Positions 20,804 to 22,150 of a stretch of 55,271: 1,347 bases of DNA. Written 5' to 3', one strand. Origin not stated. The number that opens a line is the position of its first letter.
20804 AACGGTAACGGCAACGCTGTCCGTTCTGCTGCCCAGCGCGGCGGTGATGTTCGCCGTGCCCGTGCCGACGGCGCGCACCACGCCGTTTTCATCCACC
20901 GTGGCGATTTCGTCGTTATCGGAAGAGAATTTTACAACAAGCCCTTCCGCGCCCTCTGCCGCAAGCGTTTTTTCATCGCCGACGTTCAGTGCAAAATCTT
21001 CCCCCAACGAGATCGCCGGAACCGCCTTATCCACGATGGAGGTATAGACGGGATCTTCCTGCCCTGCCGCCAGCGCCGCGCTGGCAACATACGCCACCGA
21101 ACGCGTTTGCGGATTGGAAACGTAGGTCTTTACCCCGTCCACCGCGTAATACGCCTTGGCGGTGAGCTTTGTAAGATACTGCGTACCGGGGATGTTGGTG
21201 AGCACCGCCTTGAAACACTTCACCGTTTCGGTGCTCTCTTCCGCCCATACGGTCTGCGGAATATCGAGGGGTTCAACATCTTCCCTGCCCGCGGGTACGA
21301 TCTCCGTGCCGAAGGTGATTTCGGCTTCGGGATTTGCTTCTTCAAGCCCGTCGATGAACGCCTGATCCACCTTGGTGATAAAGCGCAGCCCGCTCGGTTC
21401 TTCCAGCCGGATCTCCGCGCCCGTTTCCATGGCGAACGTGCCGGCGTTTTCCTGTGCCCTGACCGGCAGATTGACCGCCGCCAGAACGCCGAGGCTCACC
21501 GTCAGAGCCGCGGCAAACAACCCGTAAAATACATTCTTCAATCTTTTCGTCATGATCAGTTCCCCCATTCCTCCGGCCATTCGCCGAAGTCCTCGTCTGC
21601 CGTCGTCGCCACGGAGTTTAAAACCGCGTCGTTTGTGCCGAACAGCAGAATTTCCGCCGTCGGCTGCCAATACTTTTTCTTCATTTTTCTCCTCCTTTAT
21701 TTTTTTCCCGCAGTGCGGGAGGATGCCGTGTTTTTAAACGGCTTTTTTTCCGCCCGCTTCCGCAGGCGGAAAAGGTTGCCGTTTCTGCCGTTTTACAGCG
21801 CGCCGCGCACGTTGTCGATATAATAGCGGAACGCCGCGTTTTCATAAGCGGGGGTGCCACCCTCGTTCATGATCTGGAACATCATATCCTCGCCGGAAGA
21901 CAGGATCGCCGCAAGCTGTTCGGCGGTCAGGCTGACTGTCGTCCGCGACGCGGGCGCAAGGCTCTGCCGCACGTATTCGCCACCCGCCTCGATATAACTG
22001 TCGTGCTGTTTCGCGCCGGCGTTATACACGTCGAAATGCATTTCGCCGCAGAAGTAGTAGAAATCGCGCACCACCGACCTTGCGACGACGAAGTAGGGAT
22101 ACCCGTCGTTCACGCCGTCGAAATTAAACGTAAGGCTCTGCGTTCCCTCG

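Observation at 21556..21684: Hidden 42-codon ORF with the best SD in the locus, translationally coupled to a secreted glycan-binding protein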

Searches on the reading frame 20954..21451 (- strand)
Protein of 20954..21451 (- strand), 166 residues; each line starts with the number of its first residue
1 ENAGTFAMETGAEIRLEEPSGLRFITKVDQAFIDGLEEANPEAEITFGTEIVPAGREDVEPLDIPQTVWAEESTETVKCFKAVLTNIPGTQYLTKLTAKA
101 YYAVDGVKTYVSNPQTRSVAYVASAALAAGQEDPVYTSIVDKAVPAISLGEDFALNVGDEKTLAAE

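Call 89: search_protein_families(library=pfam, proteins=[window:21005-21448:-], max_evalue=5)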
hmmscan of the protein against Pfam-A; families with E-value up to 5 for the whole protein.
seq(148 aa): 0 families
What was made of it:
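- Tried and rejected: Pfam on the isolated N-domain gave no family (call 89).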

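Call 96: search_dna_similar(query=window:20954-21451:-, collection=plasmids, mode=protein, max_evalue=0.001, max_rows=10)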
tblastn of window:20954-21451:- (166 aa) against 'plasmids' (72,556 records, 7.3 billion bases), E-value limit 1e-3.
No match.
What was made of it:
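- Tried and rejected: tblastn of the N-domain against plasmids found nothing (call 96).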

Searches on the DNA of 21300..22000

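Call 57: search_rna_families(source=window, start=21300, end=22000, threshold=evalue, max_evalue=1)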
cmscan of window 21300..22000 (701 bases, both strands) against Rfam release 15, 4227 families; matches with E-value up to 1: 2.
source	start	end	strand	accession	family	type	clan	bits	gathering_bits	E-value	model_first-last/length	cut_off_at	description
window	21505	21562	-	RF00331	snoZ169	Gene; snRNA; snoRNA; CD-box;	-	21.5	55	0.53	1-69/69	no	Small nucleolar RNA Z169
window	21529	21579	-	RF01120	sR33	Gene; snRNA; snoRNA; CD-box;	-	16.4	37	0.93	1-55/55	no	Small nucleolar RNA sR33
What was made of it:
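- Tried and rejected: Rfam on 21300-22000 gave only chance snoRNA matches, E > 0.5 (call 57).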

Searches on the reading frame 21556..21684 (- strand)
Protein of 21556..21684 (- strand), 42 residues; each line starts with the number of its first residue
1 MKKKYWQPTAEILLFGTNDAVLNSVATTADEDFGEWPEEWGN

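Call 6: search_protein_families(library=pfam, proteins=[window:21556-21684:-], max_evalue=0.01)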
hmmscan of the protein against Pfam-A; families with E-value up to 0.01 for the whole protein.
window:21556-21684:- (42 aa): 0 families

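Call 7: find_homologous_proteins(query=window:21559-21684:-, max_evalue=10)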
Query seq(42 aa) (42 aa): 2 proteins with E <= 10 among 2 candidates.
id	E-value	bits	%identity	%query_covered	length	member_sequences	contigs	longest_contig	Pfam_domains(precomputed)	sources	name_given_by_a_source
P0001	4.1e-21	90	98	100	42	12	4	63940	-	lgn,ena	-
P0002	4.5e-13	65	78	98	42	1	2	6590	-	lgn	-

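Call 8: search_protein_families(library=ncbifam, proteins=[window:21556-21684:-], max_evalue=1)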
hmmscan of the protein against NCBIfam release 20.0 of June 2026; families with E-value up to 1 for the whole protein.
window:21556-21684:- (42 aa): 0 families

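Call 10: find_encoding_contigs(protein=P0002, flank=10000, max_places=6)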
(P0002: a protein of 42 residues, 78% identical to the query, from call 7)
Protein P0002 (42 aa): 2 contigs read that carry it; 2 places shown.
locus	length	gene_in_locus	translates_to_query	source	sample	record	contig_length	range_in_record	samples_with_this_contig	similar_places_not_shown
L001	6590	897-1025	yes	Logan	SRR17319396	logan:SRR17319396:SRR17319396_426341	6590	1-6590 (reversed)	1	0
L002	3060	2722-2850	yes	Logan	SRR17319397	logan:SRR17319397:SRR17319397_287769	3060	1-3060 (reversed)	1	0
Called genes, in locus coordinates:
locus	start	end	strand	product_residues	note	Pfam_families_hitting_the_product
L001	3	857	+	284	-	?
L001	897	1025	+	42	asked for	-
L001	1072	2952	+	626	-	-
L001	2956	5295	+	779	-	PF13320:GH123_cat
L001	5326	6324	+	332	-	PF04041:Glyco_hydro_130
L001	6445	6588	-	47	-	?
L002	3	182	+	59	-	?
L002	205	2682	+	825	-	-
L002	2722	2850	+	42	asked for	-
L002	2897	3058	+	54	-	?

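Call 11: find_encoding_contigs(protein=P0001, flank=10000, max_places=6)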
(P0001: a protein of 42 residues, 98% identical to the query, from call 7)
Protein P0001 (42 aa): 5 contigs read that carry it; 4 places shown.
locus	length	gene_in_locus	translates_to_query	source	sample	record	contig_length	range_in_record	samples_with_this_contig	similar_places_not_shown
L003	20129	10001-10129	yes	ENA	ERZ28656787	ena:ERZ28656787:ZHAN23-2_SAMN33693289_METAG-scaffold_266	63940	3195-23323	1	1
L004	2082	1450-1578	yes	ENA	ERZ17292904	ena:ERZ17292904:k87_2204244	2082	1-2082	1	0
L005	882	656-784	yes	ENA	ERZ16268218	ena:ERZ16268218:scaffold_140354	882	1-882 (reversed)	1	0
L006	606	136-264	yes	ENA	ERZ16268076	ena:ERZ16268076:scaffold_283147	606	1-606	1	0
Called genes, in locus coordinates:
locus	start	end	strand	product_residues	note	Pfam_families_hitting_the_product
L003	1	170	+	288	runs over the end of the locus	PF02311:AraC_binding, PF00165:HTH_AraC (weak), PF12833:HTH_18, PF00165:HTH_AraC (weak)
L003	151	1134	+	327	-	PF00528:BPD_transp_1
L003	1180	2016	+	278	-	PF00528:BPD_transp_1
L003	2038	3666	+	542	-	PF01547:SBP_bac_1, PF13416:SBP_bac_8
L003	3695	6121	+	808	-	PF22680:Glyco_hydro_123_N_2, PF19543:GH123_N (weak), PF13320:GH123_cat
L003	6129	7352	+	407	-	-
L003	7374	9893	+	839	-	-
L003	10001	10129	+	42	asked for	-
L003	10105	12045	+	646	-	PF02368:Big_2 (weak), PF22359:Big-like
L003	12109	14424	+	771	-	PF13320:GH123_cat (weak)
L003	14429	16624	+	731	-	PF16875:Glyco_hydro_36N, PF02065:Melibiase, PF01055:Glyco_hydro_31_2nd, PF16874:Glyco_hydro_36C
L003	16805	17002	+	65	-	PF04324:Fer2_BFD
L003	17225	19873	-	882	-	PF00690:Cation_ATPase_N, PF00122:E1-E2_ATPase, PF00702:Hydrolase, PF13246:Cation_ATPase, PF00689:Cation_ATPase_C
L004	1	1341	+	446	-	?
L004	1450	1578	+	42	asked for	-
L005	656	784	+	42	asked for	-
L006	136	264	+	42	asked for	-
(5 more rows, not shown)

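Call 33: find_homologous_proteins(query=A2, max_evalue=10)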
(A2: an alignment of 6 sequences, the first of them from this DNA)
Query A2 (6 sequences) (42 aa, profile of the alignment): 5 proteins with E <= 10 among 7 candidates.
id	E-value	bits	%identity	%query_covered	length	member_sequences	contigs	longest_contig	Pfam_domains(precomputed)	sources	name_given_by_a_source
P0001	3.0e-25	106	98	100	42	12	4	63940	-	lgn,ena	-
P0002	4.5e-23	99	78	98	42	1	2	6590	-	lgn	-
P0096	2.4e-22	97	69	100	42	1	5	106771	-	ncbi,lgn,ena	-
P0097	4.2e-22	96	67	100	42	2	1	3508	-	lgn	-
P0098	4.2e-21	93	64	100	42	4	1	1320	-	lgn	-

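Call 42: search_protein_representatives(alignment_id=A3)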
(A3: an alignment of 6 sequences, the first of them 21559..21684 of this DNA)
Query: 6 sequences, 42 profile positions. Proteins with E-value up to 0.001 (for the whole library): 7; up to 1e-10: 2; up to 1e-30: 0. The best 7 are listed.
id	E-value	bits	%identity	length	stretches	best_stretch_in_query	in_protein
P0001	1.5e-25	105.6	-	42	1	1-42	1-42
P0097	3.2e-23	98.1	-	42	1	1-42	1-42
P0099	9.2e-06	42.2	-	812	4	3-22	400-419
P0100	1.7e-05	41.3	-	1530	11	12-28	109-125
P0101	1.8e-05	41.2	-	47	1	1-40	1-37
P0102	2.9e-05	40.6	-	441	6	22-40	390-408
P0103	6.8e-05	39.4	-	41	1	1-40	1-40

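Call 44: find_encoding_contigs(protein=P0103, flank=10000, max_places=5)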
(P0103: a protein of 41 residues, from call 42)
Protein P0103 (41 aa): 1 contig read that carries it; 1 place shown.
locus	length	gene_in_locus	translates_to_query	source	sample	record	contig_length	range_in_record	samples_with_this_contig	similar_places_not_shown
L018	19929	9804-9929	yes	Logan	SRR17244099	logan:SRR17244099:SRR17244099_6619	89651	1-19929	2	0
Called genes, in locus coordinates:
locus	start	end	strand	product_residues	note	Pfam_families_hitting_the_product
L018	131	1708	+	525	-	PF00664:ABC_membrane, PF03193:RsgA_GTPase (faint), PF02463:SMC_N (faint), PF00005:ABC_tran, PF13401:AAA_22 (weak)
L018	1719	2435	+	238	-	PF27840:ScmC (weak)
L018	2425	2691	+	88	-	PF05402:PqqD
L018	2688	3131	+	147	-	-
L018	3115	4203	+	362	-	PF14907:NTP_transf_5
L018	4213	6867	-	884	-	PF01120:Alpha_L_fucos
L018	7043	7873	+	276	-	PF02311:AraC_binding, PF07883:Cupin_2, PF00165:HTH_AraC (weak), PF12833:HTH_18, PF00165:HTH_AraC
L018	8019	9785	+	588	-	PF09479:Flg_new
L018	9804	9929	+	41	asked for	-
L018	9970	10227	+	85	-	-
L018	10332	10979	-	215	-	-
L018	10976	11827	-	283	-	PF00005:ABC_tran, PF13304:AAA_21 (faint)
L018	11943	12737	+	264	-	PF00376:MerR, PF13411:MerR_1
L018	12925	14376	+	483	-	PF01547:SBP_bac_1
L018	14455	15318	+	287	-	PF00528:BPD_transp_1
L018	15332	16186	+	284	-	PF00528:BPD_transp_1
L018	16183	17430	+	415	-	PF00722:Glyco_hydro_16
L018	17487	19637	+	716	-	-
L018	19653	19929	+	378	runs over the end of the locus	PF00722:Glyco_hydro_16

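Call 45: find_encoding_contigs(protein=P0101, flank=10000, max_places=5)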
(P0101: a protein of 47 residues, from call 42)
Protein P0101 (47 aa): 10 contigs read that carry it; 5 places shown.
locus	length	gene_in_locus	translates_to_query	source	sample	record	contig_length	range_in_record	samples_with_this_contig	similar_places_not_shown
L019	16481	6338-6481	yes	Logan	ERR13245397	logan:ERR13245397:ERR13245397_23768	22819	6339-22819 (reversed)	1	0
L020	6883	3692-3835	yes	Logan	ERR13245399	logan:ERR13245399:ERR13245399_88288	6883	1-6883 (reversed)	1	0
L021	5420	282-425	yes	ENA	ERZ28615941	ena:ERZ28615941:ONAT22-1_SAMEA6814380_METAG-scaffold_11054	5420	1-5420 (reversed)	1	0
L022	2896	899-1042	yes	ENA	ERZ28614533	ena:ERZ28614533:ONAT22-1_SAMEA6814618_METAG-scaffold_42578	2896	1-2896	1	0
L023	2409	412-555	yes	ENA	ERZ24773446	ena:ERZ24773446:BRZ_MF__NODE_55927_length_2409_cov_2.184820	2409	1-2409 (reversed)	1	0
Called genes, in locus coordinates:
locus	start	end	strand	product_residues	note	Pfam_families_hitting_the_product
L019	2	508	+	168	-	?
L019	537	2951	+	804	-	PF22680:Glyco_hydro_123_N_2, PF19543:GH123_N (faint), PF13320:GH123_cat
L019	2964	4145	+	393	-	-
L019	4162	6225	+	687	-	-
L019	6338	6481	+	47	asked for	-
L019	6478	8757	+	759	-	PF02368:Big_2 (weak), PF22359:Big-like (weak)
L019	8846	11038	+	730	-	PF16875:Glyco_hydro_36N, PF02065:Melibiase, PF16874:Glyco_hydro_36C (weak)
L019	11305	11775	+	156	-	PF01381:HTH_3 (weak), PF22600:MTPAP-like_central (weak), PF01909:NTP_transf_2, PF18765:Polbeta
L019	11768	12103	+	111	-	PF01934:HepT-like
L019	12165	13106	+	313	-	PF01156:IU_nuc_hydro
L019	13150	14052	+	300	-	PF00294:PfkB, PF08543:Phos_pyr_kin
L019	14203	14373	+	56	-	-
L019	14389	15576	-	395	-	PF14659:Phage_int_SAM_3, PF00589:Phage_integrase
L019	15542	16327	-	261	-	-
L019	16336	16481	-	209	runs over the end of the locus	PF13443:HTH_26 (weak), PF13560:HTH_31 (faint), PF01381:HTH_3, PF00717:Peptidase_S24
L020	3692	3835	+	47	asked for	-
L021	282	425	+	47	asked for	-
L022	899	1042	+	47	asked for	-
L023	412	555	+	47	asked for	-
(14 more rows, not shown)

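Call 47: search_protein_families(library=pfam, proteins=[L018:1719-2435:+, L018:2425-2691:+, L018:2688-3131:+, L018:3115-4203:+, L018:8019-9785:+, L018:9970-10227:+, L018:10332-10979:-, L019:4162-6225:+, L019:6478-8757:+, L019:2964-4145:+], max_evalue=0.01)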
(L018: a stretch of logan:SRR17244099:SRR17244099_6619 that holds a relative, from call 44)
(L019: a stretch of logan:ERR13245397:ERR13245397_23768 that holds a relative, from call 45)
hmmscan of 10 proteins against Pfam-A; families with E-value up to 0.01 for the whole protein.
L018:1719-2435:+ (238 aa): 1 family
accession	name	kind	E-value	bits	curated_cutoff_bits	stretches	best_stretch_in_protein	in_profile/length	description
PF18922.5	DUF5672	-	0.0082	16.2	24.4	0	46-85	3-41/164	Protein of unknown function (DUF5672)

L018:2425-2691:+ (88 aa): 1 family
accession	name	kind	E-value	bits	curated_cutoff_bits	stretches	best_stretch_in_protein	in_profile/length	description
PF05402.18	PqqD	-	6.8e-17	62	23.4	1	15-86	1-67/67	Coenzyme PQQ synthesis protein D (PqqD)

L018:2688-3131:+ (147 aa): 0 families

L018:3115-4203:+ (362 aa): 1 family
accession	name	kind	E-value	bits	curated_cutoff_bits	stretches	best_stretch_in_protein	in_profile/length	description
PF14907.12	NTP_transf_5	-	2.2e-46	158.9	31.2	1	25-249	8-241/249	Uncharacterised nucleotidyltransferase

L018:8019-9785:+ (588 aa): 1 family
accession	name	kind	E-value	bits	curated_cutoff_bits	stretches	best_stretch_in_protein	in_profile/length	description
PF09479.16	Flg_new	-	3.8e-11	43.4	27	1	219-263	20-65/65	Listeria-Bacteroides repeat domain (List_Bact_rpt)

L018:9970-10227:+ (85 aa): 1 family
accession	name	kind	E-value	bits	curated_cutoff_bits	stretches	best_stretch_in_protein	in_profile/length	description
PF08139.17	LPAM_1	-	0.00086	20.1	20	1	13-31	1-18/18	Prokaryotic membrane lipoprotein lipid attachment site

L018:10332-10979:- (215 aa): 0 families

L019:4162-6225:+ (687 aa): 0 families

L019:6478-8757:+ (759 aa): 3 families
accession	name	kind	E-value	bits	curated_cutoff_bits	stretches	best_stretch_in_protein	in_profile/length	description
PF02368.24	Big_2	-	1.5e-07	31.7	22.8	1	210-254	35-79/79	Bacterial Ig-like domain (group 2)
PF22359.2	Big-like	-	2.9e-06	27.9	27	1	219-255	11-47/48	Bacterial Ig-like domain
PF18329.7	SGBP_B_XBD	-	4.4e-05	24.1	26.4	1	519-587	109-185/186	Surface glycan-binding protein B xyloglucan binding domain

L019:2964-4145:+ (393 aa): 0 families

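Call 54: predict_structure(alignment_id=A3)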
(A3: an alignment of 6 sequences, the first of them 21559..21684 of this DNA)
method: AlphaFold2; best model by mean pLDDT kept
length: 42 residues; sequences in the alignment: 6
mean_pLDDT: 61.6   pTM: 0.14
mean pLDDT of the five models: 61.6, 61.6, 61.6, 58.5, 56.7
residues with pLDDT >= 90: 0; 70-90: 4; 50-70: 38; < 50: 0
segments of 3 or more residues with pLDDT < 50: none
pLDDT, mean of each block of 10 residues (from residue 1): 63 58 59 68 58
secondary structure, 60 per line:
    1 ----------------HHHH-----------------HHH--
elements in order: H17-20
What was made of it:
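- AlphaFold2 gives pLDDT 61.6 and no stable fold for the peptide alone (call 54). The peptide is disordered alone (call 54).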

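Call 55: search_protein_families(library=ncbifam, proteins=[L018:131-1708:+, L018:1719-2435:+, L018:2425-2691:+, L018:2688-3131:+, L018:3115-4203:+, L018:8019-9785:+, P0103, P0101], max_evalue=0.01)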
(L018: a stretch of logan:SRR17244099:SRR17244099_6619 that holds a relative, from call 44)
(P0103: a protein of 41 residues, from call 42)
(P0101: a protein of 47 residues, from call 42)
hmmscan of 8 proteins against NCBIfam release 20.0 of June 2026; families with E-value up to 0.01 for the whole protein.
L018:131-1708:+ (525 aa): 187 families (the best 25 are shown)
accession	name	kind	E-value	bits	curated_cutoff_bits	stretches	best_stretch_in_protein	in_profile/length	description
TIGR03375.1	type_I_sec_LssB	subfamily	1.2e-56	192.4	693.1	1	34-519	171-672/696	type I secretion system permease/ATPase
TIGR02203.1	MsbA_lipidA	equivalog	2.1e-54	185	602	1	11-521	9-541/572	lipid A export permease/ATP-binding protein MsbA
TIGR02857.1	CydD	equivalog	7.2e-52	177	435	1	18-521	5-529/529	thiol reductant ABC exporter subunit CydD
NF008364.0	PRK11160.1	equivalog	2.9e-51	174.7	630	1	82-521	90-547/575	heme ABC transporter ATP-binding protein/permease CydC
TIGR03796.1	NHLM_micro_ABC1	equivalog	4.5e-48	164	853.3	1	9-519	147-682/710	NHLP family bacteriocin export ABC transporter peptidase/permease/ATPase subunit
TIGR02868.1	CydC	equivalog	3e-46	158.2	329.05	1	85-508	86-529/530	thiol reductant ABC exporter subunit CydC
TIGR00958.1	3a01208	subfamily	1.4e-45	155.8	874.6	1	18-523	164-688/711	antigen peptide transporter 2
TIGR02204.1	MsbA_rel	hypoth_equivalog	1.8e-44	152.4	780.4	1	36-521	38-547/576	ABC transporter, permease/ATP-binding protein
NF010178.0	PRK13657.1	equivalog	1.1e-43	149.6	733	1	14-522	17-543/588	glucan ABC transporter ATP-binding protein/ permease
TIGR01846.1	type_I_sec_HlyB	subfamily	2.7e-43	148.3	725.55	1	17-523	143-666/694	type I secretion system permease/ATPase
TIGR01193.1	bacteriocin_ABC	subfamily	8.6e-43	146.8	523.85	1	18-522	161-682/708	peptide cleavage/export ABC transporter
NF045998.1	cleave_ABC_plasm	equivalog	7.1e-42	143.5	500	1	13-517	150-669/673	Mbov_0121 family peptidase domain-containing ABC transporter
NF052233.1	CphA_assoc_ABC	equivalog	4.8e-41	140.9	880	1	52-521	230-715/766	cyanophycin metabolism-associated ABC transporter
TIGR03797.1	NHLM_micro_ABC2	equivalog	7.2e-40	137.1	709.4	1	14-521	134-657/686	NHLP bacteriocin export ABC transporter permease/ATPase subunit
NF008381.0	PRK11176.1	equivalog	1.6e-37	129.2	867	1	21-519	30-549/582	lipid A ABC transporter ATP-binding protein/permease MsbA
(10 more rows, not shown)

L018:1719-2435:+ (238 aa): 1 family
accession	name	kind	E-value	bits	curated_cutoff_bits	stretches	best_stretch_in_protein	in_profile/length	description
TIGR04249.1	SCM_chp_ScmC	equivalog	0.0052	16.2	125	0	71-220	116-268/292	SynChlorMet cassette protein ScmC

L018:2425-2691:+ (88 aa): 6 families
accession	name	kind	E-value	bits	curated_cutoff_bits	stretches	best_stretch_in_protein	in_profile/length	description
NF033536.1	lasso_PqqD_Bac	exception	3.3e-09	36.8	80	1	4-87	9-87/88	lasso peptide biosynthesis PqqD family chaperone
NF033530.1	lasso_PqqD_Strm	exception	4.2e-09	36.5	70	1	33-86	25-78/78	lasso peptide biosynthesis PqqD family chaperone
NF050069.2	PqqD_rel_WgkC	exception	6.5e-05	22.8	110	1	4-81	9-81/103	PqqD family peptide maturation chaperone WgkC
TIGR04353.1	PqqD_rel_X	equivalog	0.00038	21.3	35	1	34-87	18-74/74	HPr-rel-A system PqqD family peptide chaperone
NF002535.0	PRK02079.1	equivalog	0.0073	16.1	101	1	29-87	33-90/92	pyrroloquinoline quinone biosynthesis peptide chaperone PqqD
TIGR03859.1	PQQ_PqqD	equivalog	0.0091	15.9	46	1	29-86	24-80/81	pyrroloquinoline quinone biosynthesis peptide chaperone PqqD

L018:2688-3131:+ (147 aa): 2 families
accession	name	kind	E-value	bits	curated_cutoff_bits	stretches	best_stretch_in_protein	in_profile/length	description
TIGR02228.1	sigpep_I_arch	equivalog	3.3e-08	33.6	51.85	1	29-105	37-120/158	signal peptidase I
TIGR02227.1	sigpep_I_bact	equivalog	0.0038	17.1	47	1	29-108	26-110/162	signal peptidase I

L018:3115-4203:+ (362 aa): 0 families

L018:8019-9785:+ (588 aa): 1 family
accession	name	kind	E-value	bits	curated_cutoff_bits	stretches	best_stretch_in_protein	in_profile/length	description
TIGR02543.1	List_Bact_rpt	repeat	1.4e-06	28.6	20.95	1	231-264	4-40/44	TIGR02543 family repeat protein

P0103 (41 aa): 0 families

P0101 (47 aa): 0 families
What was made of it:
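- The relative P0103 lies 5.6 kb from a cluster encoding an ABC exporter, an HprK-like protein, PqqD, an S26-like peptidase and a nucleotidyltransferase (calls 44, 47, 55).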

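Call 58: list_cluster_members(proteins=[P0096, P0001, P0101])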
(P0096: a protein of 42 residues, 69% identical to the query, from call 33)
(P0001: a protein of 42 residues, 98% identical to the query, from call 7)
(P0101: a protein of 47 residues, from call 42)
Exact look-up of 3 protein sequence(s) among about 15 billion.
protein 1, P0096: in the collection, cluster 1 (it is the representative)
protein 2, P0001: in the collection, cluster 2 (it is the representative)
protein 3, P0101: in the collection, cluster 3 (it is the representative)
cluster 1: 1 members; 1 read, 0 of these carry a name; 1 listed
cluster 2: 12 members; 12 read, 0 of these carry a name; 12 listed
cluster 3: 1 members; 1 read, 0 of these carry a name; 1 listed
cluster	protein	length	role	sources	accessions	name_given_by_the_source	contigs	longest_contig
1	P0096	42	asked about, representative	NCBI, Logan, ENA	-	-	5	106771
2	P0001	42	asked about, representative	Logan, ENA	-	-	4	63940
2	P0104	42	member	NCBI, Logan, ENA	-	-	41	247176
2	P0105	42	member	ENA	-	-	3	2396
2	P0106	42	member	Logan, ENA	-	-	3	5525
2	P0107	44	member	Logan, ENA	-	-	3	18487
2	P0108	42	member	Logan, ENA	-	-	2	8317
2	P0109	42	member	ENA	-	-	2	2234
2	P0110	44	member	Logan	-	-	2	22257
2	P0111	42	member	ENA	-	-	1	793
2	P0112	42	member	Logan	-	-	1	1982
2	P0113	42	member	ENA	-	-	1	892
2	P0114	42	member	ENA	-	-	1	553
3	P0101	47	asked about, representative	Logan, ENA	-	-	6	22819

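Call 62: search_solved_structures(query=A3, max_evalue=10, show_alignments=3)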
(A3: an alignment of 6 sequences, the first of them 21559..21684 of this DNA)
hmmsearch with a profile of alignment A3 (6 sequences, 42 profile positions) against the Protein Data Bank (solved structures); distinct sequences matched with E-value up to 10: 0.
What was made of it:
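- Tried and rejected: A PDB sequence search with the peptide profile gave no hit at E <= 10 (call 62).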

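Call 79: find_related_loci(query=A3, collection=viral_contigs, flank=8000)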
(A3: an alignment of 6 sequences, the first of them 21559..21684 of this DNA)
Query A3 (42 aa) in viral_contigs; peptide patterns used: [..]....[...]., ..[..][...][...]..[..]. (x = any residue, [..] = any of these).
79 stretches matched a pattern, but none encodes a relative of the query by tblastn (E <= 1e-3).
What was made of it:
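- Tried and rejected: The viral-contig scan with the peptide profile found nothing (call 79).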
